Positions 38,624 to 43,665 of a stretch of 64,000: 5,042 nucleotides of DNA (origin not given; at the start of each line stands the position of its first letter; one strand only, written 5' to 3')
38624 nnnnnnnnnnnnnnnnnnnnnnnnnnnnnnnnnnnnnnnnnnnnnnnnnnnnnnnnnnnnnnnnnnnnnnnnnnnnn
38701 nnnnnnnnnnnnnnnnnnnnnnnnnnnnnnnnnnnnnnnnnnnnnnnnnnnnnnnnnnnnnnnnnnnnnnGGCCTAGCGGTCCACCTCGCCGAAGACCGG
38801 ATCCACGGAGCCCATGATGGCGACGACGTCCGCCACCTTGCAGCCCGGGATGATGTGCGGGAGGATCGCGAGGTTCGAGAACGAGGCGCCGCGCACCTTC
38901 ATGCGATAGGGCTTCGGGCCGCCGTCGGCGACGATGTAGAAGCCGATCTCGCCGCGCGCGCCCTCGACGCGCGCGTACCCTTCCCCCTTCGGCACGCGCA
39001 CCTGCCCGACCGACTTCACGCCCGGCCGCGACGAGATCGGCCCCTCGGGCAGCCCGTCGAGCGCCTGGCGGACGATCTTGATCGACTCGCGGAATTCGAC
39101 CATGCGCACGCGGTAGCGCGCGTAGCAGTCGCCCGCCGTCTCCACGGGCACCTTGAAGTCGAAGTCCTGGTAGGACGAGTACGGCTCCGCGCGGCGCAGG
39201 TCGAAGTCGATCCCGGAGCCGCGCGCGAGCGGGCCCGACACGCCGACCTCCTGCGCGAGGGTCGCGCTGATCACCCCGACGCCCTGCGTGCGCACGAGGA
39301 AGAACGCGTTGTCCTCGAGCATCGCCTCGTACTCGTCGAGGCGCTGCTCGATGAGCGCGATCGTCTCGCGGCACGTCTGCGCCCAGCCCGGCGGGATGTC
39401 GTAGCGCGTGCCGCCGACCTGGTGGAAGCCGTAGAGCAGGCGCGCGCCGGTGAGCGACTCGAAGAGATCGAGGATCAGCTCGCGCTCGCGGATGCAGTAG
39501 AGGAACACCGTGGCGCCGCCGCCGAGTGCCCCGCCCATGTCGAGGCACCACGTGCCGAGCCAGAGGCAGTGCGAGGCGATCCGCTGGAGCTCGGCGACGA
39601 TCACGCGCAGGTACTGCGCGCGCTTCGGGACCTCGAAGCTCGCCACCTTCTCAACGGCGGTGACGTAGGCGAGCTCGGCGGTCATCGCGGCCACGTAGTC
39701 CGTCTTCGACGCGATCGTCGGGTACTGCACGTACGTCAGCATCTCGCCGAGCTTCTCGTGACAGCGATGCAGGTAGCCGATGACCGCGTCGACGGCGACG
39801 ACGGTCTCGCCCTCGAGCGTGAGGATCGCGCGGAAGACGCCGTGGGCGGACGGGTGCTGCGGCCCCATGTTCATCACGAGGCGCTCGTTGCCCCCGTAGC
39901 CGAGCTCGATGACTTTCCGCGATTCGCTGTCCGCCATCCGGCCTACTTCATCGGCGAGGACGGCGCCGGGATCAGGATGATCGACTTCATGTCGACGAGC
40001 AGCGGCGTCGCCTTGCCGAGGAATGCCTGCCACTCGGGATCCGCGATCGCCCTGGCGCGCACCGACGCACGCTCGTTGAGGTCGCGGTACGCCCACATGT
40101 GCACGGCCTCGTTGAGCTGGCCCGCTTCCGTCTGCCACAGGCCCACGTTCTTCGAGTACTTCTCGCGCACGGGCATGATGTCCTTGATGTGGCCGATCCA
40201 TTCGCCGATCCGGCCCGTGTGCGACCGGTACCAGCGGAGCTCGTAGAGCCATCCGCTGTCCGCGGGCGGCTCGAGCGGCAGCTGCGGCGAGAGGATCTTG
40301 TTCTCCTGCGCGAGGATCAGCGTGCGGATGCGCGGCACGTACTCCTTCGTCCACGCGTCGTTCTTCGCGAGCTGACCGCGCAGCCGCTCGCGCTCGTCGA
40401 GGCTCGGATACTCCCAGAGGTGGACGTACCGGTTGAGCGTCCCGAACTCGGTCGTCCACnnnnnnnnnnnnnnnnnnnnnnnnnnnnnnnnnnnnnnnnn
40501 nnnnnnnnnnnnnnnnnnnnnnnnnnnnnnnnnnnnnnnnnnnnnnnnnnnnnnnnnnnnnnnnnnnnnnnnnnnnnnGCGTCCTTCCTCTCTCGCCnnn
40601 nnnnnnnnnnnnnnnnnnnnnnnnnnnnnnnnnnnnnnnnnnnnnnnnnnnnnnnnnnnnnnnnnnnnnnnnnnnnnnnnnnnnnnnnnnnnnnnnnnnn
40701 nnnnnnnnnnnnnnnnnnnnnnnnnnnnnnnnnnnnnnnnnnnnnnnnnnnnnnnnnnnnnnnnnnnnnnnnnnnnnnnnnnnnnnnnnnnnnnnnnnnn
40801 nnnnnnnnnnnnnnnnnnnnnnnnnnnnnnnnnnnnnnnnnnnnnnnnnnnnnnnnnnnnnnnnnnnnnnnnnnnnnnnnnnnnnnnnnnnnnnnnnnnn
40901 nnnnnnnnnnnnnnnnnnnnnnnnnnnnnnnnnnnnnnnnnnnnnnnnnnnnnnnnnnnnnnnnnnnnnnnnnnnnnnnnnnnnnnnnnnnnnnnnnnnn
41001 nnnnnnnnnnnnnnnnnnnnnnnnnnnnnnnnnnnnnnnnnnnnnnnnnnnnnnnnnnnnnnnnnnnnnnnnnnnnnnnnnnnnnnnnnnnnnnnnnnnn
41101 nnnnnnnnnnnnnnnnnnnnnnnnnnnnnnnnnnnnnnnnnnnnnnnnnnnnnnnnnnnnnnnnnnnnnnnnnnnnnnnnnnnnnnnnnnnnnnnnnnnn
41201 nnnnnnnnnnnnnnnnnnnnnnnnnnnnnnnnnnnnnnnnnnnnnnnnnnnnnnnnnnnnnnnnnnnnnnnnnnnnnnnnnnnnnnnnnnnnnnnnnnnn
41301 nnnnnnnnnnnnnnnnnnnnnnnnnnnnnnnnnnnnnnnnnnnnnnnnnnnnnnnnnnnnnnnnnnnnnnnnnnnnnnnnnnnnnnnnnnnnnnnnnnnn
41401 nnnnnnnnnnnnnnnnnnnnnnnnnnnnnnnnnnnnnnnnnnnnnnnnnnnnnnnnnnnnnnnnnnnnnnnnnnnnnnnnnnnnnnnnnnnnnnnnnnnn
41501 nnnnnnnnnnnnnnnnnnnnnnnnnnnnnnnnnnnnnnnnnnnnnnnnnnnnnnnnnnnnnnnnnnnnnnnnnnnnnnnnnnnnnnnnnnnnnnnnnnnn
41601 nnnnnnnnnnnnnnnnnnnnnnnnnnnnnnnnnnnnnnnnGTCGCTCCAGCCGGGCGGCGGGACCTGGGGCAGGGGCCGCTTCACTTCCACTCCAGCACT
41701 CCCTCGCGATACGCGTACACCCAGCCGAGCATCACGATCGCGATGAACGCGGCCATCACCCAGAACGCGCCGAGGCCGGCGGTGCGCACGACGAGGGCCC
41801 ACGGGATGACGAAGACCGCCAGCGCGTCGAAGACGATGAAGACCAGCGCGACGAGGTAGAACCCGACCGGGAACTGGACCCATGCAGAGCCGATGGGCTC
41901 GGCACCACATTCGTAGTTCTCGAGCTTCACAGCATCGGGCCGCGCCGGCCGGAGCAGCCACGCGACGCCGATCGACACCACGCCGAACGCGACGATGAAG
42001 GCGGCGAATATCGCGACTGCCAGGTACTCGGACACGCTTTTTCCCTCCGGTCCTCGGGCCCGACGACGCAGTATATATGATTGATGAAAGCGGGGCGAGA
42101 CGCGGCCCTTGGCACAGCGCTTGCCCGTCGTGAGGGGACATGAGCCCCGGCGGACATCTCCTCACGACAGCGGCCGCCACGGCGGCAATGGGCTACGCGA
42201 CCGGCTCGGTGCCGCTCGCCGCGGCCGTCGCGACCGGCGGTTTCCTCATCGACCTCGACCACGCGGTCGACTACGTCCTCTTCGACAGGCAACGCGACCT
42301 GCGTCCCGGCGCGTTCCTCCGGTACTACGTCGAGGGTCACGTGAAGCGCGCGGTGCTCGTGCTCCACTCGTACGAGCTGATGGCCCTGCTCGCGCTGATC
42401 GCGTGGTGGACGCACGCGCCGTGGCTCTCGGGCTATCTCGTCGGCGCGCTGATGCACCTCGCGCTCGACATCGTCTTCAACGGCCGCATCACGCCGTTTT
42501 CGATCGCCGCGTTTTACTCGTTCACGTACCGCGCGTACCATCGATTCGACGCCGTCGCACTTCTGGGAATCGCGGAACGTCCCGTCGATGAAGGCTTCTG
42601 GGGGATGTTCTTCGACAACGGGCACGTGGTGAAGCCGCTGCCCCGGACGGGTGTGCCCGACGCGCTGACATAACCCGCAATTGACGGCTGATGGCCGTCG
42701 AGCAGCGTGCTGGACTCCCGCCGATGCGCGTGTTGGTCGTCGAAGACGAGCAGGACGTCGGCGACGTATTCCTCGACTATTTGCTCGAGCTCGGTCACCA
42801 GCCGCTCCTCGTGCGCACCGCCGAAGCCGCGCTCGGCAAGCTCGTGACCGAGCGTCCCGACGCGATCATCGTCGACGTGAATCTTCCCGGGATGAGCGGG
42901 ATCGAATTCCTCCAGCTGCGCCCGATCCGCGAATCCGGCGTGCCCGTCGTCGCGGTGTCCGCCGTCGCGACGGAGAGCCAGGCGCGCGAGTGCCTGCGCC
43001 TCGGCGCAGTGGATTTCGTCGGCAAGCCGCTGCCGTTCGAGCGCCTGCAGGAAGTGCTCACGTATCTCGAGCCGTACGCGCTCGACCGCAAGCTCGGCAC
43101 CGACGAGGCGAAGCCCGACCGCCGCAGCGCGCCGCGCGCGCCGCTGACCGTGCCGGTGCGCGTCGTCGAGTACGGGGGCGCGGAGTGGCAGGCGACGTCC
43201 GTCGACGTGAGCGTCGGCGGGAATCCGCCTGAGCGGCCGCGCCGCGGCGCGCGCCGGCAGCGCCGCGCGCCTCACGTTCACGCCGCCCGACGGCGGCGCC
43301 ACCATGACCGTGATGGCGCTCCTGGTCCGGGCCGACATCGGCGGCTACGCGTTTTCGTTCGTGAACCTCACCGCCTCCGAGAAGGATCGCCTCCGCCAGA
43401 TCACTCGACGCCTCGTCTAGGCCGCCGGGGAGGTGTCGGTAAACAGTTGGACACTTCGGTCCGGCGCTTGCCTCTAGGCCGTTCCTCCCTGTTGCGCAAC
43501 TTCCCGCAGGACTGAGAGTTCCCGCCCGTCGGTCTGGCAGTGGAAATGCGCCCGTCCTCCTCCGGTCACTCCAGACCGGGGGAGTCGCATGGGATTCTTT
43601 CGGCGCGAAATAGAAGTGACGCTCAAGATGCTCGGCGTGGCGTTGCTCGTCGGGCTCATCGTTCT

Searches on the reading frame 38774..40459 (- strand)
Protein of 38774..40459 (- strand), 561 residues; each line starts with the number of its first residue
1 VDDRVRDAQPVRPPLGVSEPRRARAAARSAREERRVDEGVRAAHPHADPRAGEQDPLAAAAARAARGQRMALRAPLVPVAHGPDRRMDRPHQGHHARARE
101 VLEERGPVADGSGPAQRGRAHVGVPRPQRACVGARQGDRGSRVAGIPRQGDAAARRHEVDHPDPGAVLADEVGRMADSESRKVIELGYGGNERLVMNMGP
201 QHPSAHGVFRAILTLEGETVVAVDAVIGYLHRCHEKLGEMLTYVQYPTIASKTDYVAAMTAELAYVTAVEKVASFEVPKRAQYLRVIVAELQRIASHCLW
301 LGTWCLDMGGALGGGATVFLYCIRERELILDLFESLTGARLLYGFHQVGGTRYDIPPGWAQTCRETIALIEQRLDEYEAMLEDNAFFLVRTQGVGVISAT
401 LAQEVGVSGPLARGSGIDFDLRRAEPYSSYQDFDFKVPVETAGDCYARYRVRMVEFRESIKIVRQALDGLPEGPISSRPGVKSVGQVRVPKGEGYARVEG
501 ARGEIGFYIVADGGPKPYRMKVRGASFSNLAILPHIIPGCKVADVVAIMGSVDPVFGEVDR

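Call 51: search_protein_families(library=pfam, proteins=[window:38774-40459:-], max_evalue=0.00001)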
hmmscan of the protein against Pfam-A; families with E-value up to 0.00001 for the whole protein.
window:38774-40459:- (561 aa): 1 family
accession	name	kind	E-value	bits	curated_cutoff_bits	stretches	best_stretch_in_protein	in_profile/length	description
PF00346.24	Complex1_49kDa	-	2.1e-90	302.9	24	1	314-561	3-271/271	Respiratory-chain NADH dehydrogenase, 49 Kd subunit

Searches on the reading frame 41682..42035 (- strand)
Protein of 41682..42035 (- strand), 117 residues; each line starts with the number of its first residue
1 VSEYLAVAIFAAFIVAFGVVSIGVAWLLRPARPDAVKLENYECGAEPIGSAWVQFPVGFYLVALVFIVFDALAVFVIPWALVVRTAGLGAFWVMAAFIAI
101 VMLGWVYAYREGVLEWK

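Call 50: search_protein_families(library=pfam, proteins=[window:41682-42035:-], max_evalue=0.00001)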
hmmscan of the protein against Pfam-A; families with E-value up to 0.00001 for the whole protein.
window:41682-42035:- (117 aa): 1 family
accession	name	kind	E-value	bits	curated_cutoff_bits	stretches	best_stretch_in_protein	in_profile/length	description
PF00507.24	Oxidored_q4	-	1.8e-31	108.7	23.3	1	19-116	2-99/99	NADH-ubiquinone/plastoquinone oxidoreductase, chain 3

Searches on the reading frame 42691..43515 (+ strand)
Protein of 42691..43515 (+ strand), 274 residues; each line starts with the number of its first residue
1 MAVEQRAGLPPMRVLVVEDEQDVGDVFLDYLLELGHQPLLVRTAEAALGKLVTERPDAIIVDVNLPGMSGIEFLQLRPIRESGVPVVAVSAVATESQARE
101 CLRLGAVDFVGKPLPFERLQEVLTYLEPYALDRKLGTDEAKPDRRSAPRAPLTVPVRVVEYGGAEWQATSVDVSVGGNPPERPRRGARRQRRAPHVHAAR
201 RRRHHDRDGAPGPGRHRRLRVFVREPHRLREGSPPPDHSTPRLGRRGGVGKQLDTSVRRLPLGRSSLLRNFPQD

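Call 50: search_protein_families(library=pfam, proteins=[window:42691-43515:+], max_evalue=0.00001)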
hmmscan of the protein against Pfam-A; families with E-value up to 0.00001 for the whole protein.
window:42691-43515:+ (274 aa): 1 family
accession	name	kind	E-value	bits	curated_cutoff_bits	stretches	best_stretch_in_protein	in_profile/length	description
PF00072.30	Response_reg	-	1.2e-19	70.9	30.2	1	14-123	1-110/111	Response regulator receiver domain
